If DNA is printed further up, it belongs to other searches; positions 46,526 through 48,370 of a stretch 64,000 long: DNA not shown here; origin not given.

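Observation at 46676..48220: Cobalamin-dependent radical SAM enzyme in the nonulosonic-acid module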

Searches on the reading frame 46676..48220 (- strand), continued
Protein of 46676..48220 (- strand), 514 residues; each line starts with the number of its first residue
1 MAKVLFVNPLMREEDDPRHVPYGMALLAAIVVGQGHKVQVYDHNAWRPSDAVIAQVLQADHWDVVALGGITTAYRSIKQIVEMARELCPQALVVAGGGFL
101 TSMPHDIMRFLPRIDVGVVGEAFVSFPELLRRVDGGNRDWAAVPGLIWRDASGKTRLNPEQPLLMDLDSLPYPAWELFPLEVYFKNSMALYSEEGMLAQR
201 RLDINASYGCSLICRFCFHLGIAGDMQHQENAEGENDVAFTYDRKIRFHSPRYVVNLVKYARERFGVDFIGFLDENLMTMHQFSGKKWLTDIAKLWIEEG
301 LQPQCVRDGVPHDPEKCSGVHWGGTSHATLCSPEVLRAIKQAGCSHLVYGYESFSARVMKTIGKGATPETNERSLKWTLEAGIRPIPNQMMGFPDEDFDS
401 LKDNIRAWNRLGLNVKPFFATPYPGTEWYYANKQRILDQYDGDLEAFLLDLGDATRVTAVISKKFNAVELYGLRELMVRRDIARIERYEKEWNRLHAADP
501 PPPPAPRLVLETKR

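Call 49: fold_search(model_id=the predicted structure, library=pdb)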
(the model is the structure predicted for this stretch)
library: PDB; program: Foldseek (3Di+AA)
matches with E <= 10: 1715; with E <= 0.001: 71
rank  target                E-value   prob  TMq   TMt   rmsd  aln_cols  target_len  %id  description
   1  6wtf_A                2.0e-19  1.00  0.57  0.54   8.7       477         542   17  Structure of radical S-adenosylmethionine methyltransferase, TsrM, from Kitasatospora setae with tryptophan substrate  (released 2020-12-23)
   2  6wte_A                5.9e-19  1.00  0.58  0.53   9.5       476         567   17  Structure of radical S-adenosylmethionine methyltransferase, TsrM, from Kitasatospora setae with cobalamin and [4Fe-4S (released 2020-12-23)
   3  6wtf_B                1.0e-18  1.00  0.57  0.54   8.0       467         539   18  Structure of radical S-adenosylmethionine methyltransferase, TsrM, from Kitasatospora setae with tryptophan substrate  (released 2020-12-23)
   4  5ul4                  1.5e-18  1.00  0.57  0.41  12.7       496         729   14  Structure of Cobalamin-dependent S-adenosylmethionine radical enzyme OxsB with aqua-cobalamin and S-adenosylmethionine b (released 2017-04-19)
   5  6wte_B                2.5e-18  1.00  0.59  0.58   6.4       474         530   17  Structure of radical S-adenosylmethionine methyltransferase, TsrM, from Kitasatospora setae with cobalamin and [4Fe-4S (released 2020-12-23)
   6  6fd2_A                4.6e-18  1.00  0.63  0.70   6.2       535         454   19  Radical SAM 1,2-diol dehydratase AprD4 in complex with its substrate paromamine (released 2018-01-17)
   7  5ul3                  1.4e-17  1.00  0.57  0.41  12.2       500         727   14  Structure of Cobalamin-dependent S-adenosylmethionine radical enzyme OxsB with aqua-cobalamin bound (released 2017-04-19)
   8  9ccb                  2.5e-17  1.00  0.56  0.67   9.6       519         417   16  X-ray crystal structure of methyl-coenzyme M reductase glutamine methylase (MgmA) from Methanothermobacter marburgensis  (released 2025-01-01)
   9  6fd2_B                3.1e-17  1.00  0.63  0.71   6.2       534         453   20  Radical SAM 1,2-diol dehydratase AprD4 in complex with its substrate paromamine (released 2018-01-17)
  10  5ul2                  1.0e-16  1.00  0.60  0.44   9.0       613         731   14  Structure of Apo, SeMet-labeled Cobalamin-dependent S-adenosylmethionine radical enzyme OxsB (released 2017-04-19)
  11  7kdx_B                5.1e-14  1.00  0.55  0.44   6.6       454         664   18  Crystal structure of Streptomyces tokunonesis TokK with hydroxycobalamin, 5'-deoxyadenosine, and methionine (released 2022-01-12)
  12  7kdy_A                1.3e-13  1.00  0.56  0.45   6.2       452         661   18  Crystal structure of Streptomyces tokunonesis TokK with hydroxycobalamin, 5'-deoxyadenosine, methionine, and (2R)-pant (released 2022-01-12)
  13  9n1b                  1.8e-13  1.00  0.56  0.47  11.3       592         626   13  Crystal structure of CysS from Corallococcus sp. CA054B with 5'-deoxyadenosine, methionine, and pantetheinylated 3-metho (released 2026-01-28)
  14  7kdx_A                2.5e-13  1.00  0.55  0.44   6.9       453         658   18  Crystal structure of Streptomyces tokunonesis TokK with hydroxycobalamin, 5'-deoxyadenosine, and methionine (released 2022-01-12)
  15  7kdy_B                3.6e-13  1.00  0.56  0.45   6.7       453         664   18  Crystal structure of Streptomyces tokunonesis TokK with hydroxycobalamin, 5'-deoxyadenosine, methionine, and (2R)-pant (released 2022-01-12)
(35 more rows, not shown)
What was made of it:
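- On Radical SAM superfamily: Fold matches (call 49).
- Closest known: AprD4. Same: Best structural superposition, TM 0.63/0.70 (call 49).
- Closest known: TsrM, TokK, CysS, OxsB, MgmA. Same: Foldseek E 1e-13 to 2e-19 over about 450-500 columns (call 49).
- AprD4 with paromamine is the best TM-score match (call 49). AprD4 with its sugar substrate gives the best TM-scores, 0.63/0.70 (call 49). OxsB, a non-methylating cobalamin enzyme, is also a top hit (call 49).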

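Call 66: search_protein_families(library=phrogs, proteins=[L063:1498-2067:+, L063:2144-2710:+, L063:2711-3127:+, L063:3140-3589:+, L063:3653-4108:+, L063:4167-4532:+, L063:4535-5671:+, L063:5668-6939:+, L063:7078-8004:+, L063:9575-10510:+], max_evalue=0.01)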
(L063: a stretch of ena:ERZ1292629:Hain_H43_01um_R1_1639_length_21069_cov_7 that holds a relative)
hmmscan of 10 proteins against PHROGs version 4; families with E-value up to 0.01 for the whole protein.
L063:1498-2067:+ (189 aa): 0 families

L063:2144-2710:+ (188 aa): 0 families

L063:2711-3127:+ (138 aa): 0 families

L063:3140-3589:+ (149 aa): 0 families

L063:3653-4108:+ (151 aa): 0 families

L063:4167-4532:+ (121 aa): 0 families

L063:4535-5671:+ (378 aa): 0 families

L063:5668-6939:+ (423 aa): 0 families

L063:7078-8004:+ (308 aa): 0 families

L063:9575-10510:+ (311 aa): 1 family
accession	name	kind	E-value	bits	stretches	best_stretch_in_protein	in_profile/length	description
phrog_4603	-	other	0.00047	20.8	1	163-203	73-113/178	alpha-2;3-sialyltransferase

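Call 67: search_protein_families(library=phrogs, proteins=[window:46676-48220:-], max_evalue=0.01)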
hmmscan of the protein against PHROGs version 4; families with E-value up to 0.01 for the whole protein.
window:46676-48220:- (514 aa): 0 families

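Call 70: search_protein_families(library=pfam, proteins=[P0142, P0144, P0145, P0147, P0168, P0196, P0211, P0212, P0242, P0255], max_evalue=0.001)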
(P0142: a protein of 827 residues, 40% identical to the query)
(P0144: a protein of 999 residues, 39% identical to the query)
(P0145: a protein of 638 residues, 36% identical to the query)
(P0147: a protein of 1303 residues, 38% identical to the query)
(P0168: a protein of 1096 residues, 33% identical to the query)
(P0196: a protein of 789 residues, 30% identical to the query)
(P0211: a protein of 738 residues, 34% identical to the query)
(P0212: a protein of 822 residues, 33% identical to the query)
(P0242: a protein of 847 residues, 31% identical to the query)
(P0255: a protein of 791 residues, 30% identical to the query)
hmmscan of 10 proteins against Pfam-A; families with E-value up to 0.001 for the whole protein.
P0142 (827 aa): 4 families
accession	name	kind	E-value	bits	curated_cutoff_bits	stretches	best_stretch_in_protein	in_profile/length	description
PF04055.27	Radical_SAM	-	5.8e-13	49.8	29.5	1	541-686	21-165/166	Radical SAM superfamily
PF02310.24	B12-binding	-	1e-11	45.1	32.1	1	3-105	19-119/121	B12 binding domain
PF14528.11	LAGLIDADG_3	-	2e-07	31.6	22.5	1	400-451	1-55/82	LAGLIDADG-like domain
PF14890.11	Intein_splicing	-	1.8e-06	28.3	35.8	1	218-521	20-155/155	Intein splicing domain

P0144 (999 aa): 4 families
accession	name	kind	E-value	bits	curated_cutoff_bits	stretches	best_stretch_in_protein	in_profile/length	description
PF14890.11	Intein_splicing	-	2.1e-24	86.5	35.8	1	388-796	23-155/155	Intein splicing domain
PF02310.24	B12-binding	-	1.1e-14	54.7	32.1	1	13-126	10-120/121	B12 binding domain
PF14528.11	LAGLIDADG_3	-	1.3e-14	54.7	22.5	1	571-650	6-82/82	LAGLIDADG-like domain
PF04055.27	Radical_SAM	-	3.2e-12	47.4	29.5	1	243-369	3-116/166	Radical SAM superfamily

P0145 (638 aa): 3 families
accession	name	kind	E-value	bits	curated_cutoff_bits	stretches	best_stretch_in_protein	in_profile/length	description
PF04055.27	Radical_SAM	-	1.7e-31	110.1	29.5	1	406-567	2-166/166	Radical SAM superfamily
PF02310.24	B12-binding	-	2.2e-20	73.1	32.1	1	221-332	11-120/121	B12 binding domain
PF20157.4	Maf_flag10_N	-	9.4e-07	29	23.5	1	77-191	113-225/228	Glycosyltransferase Maf N-terminal domain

P0147 (1303 aa): 6 families
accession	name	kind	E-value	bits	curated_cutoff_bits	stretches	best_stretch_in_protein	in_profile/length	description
PF14528.11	LAGLIDADG_3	-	3.6e-28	98.1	22.5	2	982-1049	3-65/82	LAGLIDADG-like domain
PF02310.24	B12-binding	-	2.9e-15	56.6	32.1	1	17-127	11-119/121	B12 binding domain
PF14890.11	Intein_splicing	-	1.5e-11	44.8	35.8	1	792-1126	75-155/155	Intein splicing domain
PF04055.27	Radical_SAM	-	2.3e-08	34.8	29.5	1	566-679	3-102/166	Radical SAM superfamily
PF05204.19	Hom_end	-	0.00032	21.2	21.1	0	332-376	14-59/110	Homing endonuclease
PF13403.11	Hint_2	-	0.00059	20.7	28.4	0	679-725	2-48/147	Hint domain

P0168 (1096 aa): 6 families
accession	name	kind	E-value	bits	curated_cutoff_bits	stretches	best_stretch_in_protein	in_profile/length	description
PF04055.27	Radical_SAM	-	1.2e-22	81.2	29.5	1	193-352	2-166/166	Radical SAM superfamily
PF02310.24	B12-binding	-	1.4e-12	47.9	32.1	1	20-129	14-120/121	B12 binding domain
PF02350.25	Epimerase_2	-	9.7e-12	44.8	30.6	1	785-1086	56-346/347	UDP-N-acetylglucosamine 2-epimerase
PF04464.20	Glyphos_transf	-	4.7e-11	42.7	22.1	1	875-1086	155-365/367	CDP-Glycerol:Poly(glycerophosphate) glycerophosphotransferase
PF00534.26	Glycos_transf_1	-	2e-05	24.6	26.4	1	964-1065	64-171/172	Glycosyl transferases group 1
PF02684.21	LpxB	-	0.00087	18.7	22.6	0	936-1016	206-286/374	Lipid-A-disaccharide synthetase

P0196 (789 aa): 4 families
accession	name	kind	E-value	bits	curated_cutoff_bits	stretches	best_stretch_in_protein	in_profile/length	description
PF04055.27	Radical_SAM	-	1.9e-20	74.1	29.5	1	567-715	14-165/166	Radical SAM superfamily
PF02310.24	B12-binding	-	1.2e-13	51.4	32.1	1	19-134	12-120/121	B12 binding domain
PF14528.11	LAGLIDADG_3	-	8.1e-11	42.5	22.5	1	439-499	1-68/82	LAGLIDADG-like domain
PF14890.11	Intein_splicing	-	2.8e-08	34.1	35.8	1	267-566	36-155/155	Intein splicing domain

P0211 (738 aa): 11 families
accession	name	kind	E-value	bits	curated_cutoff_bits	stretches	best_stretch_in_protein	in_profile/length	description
PF04055.27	Radical_SAM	-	1.9e-25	90.4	29.5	1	208-367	3-166/166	Radical SAM superfamily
PF13649.12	Methyltransf_25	-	5.5e-20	72.3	27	1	526-618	1-97/97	Methyltransferase domain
PF08241.18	Methyltransf_11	-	1.9e-19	70.5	21.2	1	527-622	1-95/95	Methyltransferase domain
PF02310.24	B12-binding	-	9.2e-18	64.7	32.1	1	19-128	13-121/121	B12 binding domain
PF13847.12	Methyltransf_31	-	1.3e-14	54.5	27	1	523-628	4-115/145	Methyltransferase domain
PF08242.18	Methyltransf_12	-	3.6e-12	47.3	30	1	527-620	1-98/98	Methyltransferase domain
PF01209.24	Ubie_methyltran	-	1.1e-07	31.9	20.1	1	517-633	42-158/233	ubiE/COQ5 methyltransferase family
PF13489.12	Methyltransf_23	-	2e-06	28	27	1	519-641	19-124/164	Methyltransferase domain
PF03141.22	Methyltransf_29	-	2.3e-05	23.6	23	1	524-631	119-226/506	Putative S-adenosyl-L-methionine-dependent methyltransferase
PF05401.17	NodS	-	0.00012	22.5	24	1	523-625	44-147/201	Nodulation protein S (NodS)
PF00398.26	RrnaAD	-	0.00045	19.8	24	1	522-568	30-76/263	Ribosomal RNA adenine dimethylase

P0212 (822 aa): 4 families
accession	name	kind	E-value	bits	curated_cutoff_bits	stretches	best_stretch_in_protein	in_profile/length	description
PF04055.27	Radical_SAM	-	2.8e-23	83.3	29.5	1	194-356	1-166/166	Radical SAM superfamily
PF01075.23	Glyco_transf_9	-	4e-20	72.6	22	1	566-787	24-242/247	Glycosyltransferase family 9 (heptosyltransferase)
PF02310.24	B12-binding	-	9e-19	67.9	32.1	1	13-126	8-120/121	B12 binding domain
PF19864.5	Radical_SAM_N2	-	0.00035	20.5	29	1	88-130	85-125/151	Radical SAM proteins, N-terminal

P0242 (847 aa): 4 families
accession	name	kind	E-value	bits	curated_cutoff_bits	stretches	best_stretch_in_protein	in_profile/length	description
PF03102.20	NeuB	-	1.1e-73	248.1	22.1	1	527-766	1-240/241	NeuB family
PF04055.27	Radical_SAM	-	1.2e-25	91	29.5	1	198-360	1-165/166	Radical SAM superfamily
PF02310.24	B12-binding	-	2.1e-13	50.6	32.1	1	25-132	14-120/121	B12 binding domain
PF08666.17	SAF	-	5.8e-13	49.6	21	1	782-838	2-62/63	SAF domain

P0255 (791 aa): 3 families
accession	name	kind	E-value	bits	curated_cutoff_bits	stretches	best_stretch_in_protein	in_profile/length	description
PF04055.27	Radical_SAM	-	1.5e-39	136.3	29.5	2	198-361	1-165/166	Radical SAM superfamily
PF02310.24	B12-binding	-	8.3e-17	61.6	32.1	1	19-130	13-120/121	B12 binding domain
PF13186.11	SPASM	-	9.1e-15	55.1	21.5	1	717-784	1-67/67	Iron-sulfur cluster-binding domain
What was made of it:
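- Gene fusions in 31-36% relatives link the clade to sugar metabolism: rSAM-NeuB-SAF (P0242), rSAM-GT9, rSAM-GT-B, and Maf_N-rSAM (call 70). Fusions of relatives are to NeuB and glycosyltransferases, not to peptide-processing domains (call 70).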

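Call 71: find_encoding_contigs(protein=P0242, flank=8000, max_places=2)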
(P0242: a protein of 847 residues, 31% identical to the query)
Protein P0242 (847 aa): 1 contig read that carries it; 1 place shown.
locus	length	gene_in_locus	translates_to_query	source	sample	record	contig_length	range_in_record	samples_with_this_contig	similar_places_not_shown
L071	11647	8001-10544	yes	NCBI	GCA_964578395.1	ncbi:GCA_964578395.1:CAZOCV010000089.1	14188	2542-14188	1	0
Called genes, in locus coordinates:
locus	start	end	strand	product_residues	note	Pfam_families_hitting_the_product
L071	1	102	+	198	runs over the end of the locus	-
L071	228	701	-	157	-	PF07977:FabA, PF22818:ApeI-like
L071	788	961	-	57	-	PF07432:Hc1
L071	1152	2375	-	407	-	PF13506:Glyco_transf_21, PF00535:Glycos_transf_2, PF13641:Glyco_tranf_2_3, PF13632:Glyco_trans_2_3 (weak)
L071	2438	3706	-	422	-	PF01142:TruD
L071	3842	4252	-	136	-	-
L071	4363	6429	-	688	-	PF16889:Hepar_II_III_N, PF07940:Hepar_II_III_C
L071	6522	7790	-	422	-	PF02812:ELFV_dehydrog_N, PF00208:ELFV_dehydrog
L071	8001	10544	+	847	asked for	PF02310:B12-binding, PF04055:Radical_SAM, PF03102:NeuB, PF08666:SAF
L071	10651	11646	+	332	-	?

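Call 72: find_encoding_contigs(protein=P0145, flank=8000, max_places=2)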
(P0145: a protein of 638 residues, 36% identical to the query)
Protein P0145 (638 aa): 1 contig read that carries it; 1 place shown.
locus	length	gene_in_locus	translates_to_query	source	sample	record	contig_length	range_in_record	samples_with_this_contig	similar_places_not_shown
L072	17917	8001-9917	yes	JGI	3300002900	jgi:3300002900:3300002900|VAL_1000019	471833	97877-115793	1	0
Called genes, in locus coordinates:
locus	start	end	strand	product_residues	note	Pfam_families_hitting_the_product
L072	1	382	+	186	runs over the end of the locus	PF20074:DUF6470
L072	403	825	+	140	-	PF02623:FliW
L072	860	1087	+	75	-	PF02599:CsrA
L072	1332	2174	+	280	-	PF00669:Flagellin_N, PF00700:Flagellin_C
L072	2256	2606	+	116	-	PF03646:FlaG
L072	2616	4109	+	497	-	PF02465:FliD_N, PF07195:FliD_C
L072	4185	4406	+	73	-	PF02082:Rrf2, PF03444:WHD_HrcA, PF08279:HTH_11 (weak)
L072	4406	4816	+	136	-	PF26154:DUF8042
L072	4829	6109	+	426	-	PF01973:MptE-like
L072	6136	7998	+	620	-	PF20157:Maf_flag10_N (faint), PF01973:MptE-like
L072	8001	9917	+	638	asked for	PF20157:Maf_flag10_N (faint), PF02310:B12-binding, PF04055:Radical_SAM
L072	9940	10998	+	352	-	PF00106:adh_short, PF01073:3Beta_HSD, PF01370:Epimerase, PF02719:Polysacc_synt_2, PF04321:RmlD_sub_bind, PF05368:NmrA, PF16363:GDP_Man_Dehyd, PF07993:NAD_binding_4, +2 more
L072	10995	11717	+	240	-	PF02348:CTP_transf_3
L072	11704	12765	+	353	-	PF03102:NeuB, PF08666:SAF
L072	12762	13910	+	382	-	PF02350:Epimerase_2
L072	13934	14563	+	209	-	PF17836:PglD_N, PF25087:GMPPB_C (faint), PF00132:Hexapep (faint)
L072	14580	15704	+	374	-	PF01041:DegT_DnrJ_EryC1, PF01053:Cys_Met_Meta_PP (weak), PF01212:Beta_elim_lyase (faint)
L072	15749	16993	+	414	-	PF27117:FliB_C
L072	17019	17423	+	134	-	PF02561:FliS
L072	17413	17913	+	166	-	PF05400:FliT (faint)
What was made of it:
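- Closest known: Maf flagellin nonulosonic-acid glycosyltransferases. Same: A relative of this rSAM is fused to the Maf N-terminal domain within a flagellar island (calls 70, 72).
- The Maf_N-rSAM fusion lies in a flagellin / Maf / Leg-type gene island (call 72). The Maf_N fusion (calls 70, 72) suggests action at the protein acceptor rather than on the free nucleotide sugar.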

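Call 79: search_dna_similar(query=window:46676-48220:-, collection=plasmids, mode=protein, max_evalue=1e-20, max_rows=15)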
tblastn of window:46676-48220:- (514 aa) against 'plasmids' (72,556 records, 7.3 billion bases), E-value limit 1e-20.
Records with a match: 2; places in all: 2; records where one place covers at least 80% of the query: 0.
Best place of each record, by identity: <60% 2.
By first word of the organism name: Eleftheria 1; Azoarcus 1.
By predicted mobility (MOB-suite, as given by PLSDB): non-mobilizable 1; mobilizable 1.
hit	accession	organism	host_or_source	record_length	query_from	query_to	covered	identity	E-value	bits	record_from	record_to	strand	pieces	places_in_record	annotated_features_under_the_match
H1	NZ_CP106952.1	Eleftheria terrae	soil sample,soil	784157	21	426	79%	27.2%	5e-22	108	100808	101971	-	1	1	cobalamin-dependent protein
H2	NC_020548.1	Azoarcus sp. KH32C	-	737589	18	402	75%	25.4%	1e-21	106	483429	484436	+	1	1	radical SAM protein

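Call 80: search_dna_similar(query=window:46676-48220:-, collection=phages, mode=protein, max_evalue=1e-10, max_rows=15)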
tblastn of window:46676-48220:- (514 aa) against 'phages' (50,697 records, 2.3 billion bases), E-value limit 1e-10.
No match.
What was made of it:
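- Tried and rejected: Only 25-27% hits in two plasmids and none in phages (calls 79, 80).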

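Call 88: list_cluster_members(proteins=[P0145, P0139, P0134, P0135, P0136, P0140, P0141, P0242, P0159, P0172])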
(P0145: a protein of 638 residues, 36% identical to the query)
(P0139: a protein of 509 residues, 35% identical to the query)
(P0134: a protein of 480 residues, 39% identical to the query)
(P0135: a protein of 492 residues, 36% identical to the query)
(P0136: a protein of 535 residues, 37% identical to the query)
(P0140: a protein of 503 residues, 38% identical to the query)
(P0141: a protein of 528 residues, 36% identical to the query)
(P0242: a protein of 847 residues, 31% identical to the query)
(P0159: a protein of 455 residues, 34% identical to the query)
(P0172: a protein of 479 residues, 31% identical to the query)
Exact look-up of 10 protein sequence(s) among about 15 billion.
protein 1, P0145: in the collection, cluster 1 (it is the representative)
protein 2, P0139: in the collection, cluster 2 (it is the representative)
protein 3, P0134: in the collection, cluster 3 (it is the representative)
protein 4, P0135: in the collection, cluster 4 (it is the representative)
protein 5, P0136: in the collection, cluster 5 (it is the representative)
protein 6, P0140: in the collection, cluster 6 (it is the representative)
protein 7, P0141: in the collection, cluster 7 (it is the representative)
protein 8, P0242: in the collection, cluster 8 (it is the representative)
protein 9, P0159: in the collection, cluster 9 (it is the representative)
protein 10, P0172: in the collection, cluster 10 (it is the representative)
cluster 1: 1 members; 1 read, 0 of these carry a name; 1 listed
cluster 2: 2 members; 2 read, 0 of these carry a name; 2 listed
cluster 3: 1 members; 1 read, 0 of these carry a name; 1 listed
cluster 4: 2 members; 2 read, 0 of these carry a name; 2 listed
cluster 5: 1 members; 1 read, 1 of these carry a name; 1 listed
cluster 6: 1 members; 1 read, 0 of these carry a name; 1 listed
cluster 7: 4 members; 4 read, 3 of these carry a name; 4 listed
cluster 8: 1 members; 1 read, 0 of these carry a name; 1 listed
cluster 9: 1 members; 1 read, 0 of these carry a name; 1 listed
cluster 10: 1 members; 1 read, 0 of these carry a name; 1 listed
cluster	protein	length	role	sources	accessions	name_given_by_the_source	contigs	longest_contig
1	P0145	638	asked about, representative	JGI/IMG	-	-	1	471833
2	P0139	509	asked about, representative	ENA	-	-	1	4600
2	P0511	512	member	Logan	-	-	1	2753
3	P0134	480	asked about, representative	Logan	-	-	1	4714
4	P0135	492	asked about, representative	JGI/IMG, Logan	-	-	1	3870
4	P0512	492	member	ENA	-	-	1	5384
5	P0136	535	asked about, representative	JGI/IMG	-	anaerobic magnesium-protoporphyrin IX monomethyl ester cyclase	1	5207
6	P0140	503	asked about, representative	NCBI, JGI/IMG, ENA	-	-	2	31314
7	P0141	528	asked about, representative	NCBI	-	-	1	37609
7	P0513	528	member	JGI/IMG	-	radical SAM superfamily enzyme YgiQ (UPF0313 family)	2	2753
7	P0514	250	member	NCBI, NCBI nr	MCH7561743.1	MAG: cobalamin-dependent protein, partial [Thaumarchaeota archaeon] | cobalamin-dependent protein [Nitrososphaerota archaeon]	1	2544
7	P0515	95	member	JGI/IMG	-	hypothetical protein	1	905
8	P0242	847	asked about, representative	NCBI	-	-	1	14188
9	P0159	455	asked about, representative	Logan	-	-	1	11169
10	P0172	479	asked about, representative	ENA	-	-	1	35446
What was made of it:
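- Tried and rejected: All are metagenomic and unnamed (call 88).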
